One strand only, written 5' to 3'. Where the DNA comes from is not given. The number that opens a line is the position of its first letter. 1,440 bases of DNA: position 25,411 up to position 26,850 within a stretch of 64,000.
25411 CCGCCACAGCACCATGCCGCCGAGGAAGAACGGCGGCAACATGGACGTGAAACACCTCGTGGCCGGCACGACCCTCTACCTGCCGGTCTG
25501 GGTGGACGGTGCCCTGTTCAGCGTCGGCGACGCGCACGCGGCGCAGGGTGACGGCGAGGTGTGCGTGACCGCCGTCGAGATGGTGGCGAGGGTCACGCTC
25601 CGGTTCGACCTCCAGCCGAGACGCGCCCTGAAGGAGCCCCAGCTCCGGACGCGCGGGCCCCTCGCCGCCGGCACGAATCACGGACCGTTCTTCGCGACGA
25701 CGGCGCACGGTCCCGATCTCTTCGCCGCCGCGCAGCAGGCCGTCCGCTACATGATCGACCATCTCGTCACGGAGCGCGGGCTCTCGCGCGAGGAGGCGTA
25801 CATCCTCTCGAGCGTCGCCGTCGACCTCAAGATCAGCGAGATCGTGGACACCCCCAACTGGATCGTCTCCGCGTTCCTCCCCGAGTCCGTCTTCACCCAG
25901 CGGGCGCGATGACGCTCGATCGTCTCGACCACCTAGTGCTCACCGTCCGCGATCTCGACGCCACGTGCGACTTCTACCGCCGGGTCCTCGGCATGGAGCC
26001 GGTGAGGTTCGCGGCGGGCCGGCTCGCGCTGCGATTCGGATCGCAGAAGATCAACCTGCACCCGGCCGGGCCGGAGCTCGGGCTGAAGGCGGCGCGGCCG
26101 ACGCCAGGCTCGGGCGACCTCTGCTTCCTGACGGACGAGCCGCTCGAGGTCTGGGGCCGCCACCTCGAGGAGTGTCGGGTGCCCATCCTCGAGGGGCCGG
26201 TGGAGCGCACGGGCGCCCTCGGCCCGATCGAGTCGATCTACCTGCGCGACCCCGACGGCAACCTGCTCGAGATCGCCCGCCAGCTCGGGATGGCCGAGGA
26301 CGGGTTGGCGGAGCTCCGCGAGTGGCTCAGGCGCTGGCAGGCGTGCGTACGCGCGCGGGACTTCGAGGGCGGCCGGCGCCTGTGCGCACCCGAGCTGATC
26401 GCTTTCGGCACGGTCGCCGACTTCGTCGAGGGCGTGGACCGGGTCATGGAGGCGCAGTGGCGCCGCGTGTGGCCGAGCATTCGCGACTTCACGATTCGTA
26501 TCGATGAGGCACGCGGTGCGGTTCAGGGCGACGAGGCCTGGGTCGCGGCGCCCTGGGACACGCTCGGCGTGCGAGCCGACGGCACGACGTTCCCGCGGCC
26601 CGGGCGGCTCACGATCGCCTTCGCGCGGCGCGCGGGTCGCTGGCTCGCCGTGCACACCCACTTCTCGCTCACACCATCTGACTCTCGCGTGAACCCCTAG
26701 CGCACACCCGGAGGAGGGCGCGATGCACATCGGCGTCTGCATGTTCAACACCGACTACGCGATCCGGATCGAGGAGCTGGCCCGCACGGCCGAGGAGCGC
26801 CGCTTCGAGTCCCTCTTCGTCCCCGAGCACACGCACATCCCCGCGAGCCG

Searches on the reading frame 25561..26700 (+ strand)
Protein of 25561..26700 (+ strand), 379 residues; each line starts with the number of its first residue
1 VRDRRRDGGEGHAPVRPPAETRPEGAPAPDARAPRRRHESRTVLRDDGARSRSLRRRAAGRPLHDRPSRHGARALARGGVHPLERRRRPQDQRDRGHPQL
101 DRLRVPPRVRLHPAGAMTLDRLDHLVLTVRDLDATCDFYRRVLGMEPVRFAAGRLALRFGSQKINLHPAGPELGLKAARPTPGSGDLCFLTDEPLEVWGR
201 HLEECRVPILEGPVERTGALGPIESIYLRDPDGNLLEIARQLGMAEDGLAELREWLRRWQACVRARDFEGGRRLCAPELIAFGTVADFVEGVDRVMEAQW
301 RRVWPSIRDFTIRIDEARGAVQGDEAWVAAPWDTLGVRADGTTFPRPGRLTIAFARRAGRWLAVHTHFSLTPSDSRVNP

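Call 19: search_protein_families(library=pfam, proteins=[window:25561-26700:+], max_evalue=0.001)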
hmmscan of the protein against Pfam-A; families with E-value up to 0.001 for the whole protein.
window:25561-26700:+ (379 aa): 5 families
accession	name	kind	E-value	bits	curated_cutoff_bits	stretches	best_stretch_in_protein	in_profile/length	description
PF00903.31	Glyoxalase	-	9.7e-11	42.6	20.6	1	121-238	1-121/121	Glyoxalase/Bleomycin resistance protein/Dioxygenase superfamily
PF13474.12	SnoaL_3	-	1.2e-10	42.2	22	1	254-370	3-118/121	SnoaL-like domain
PF12680.13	SnoaL_2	-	1.8e-05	25.7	27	1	257-361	2-99/102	SnoaL-like domain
PF14534.12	DUF4440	-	0.00015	22.6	25.2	1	253-362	2-106/107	Domain of unknown function (DUF4440)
PF08332.16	CaMKII_AD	-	0.0005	20.7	22.1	1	251-370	4-126/128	Calcium/calmodulin dependent protein kinase II association domain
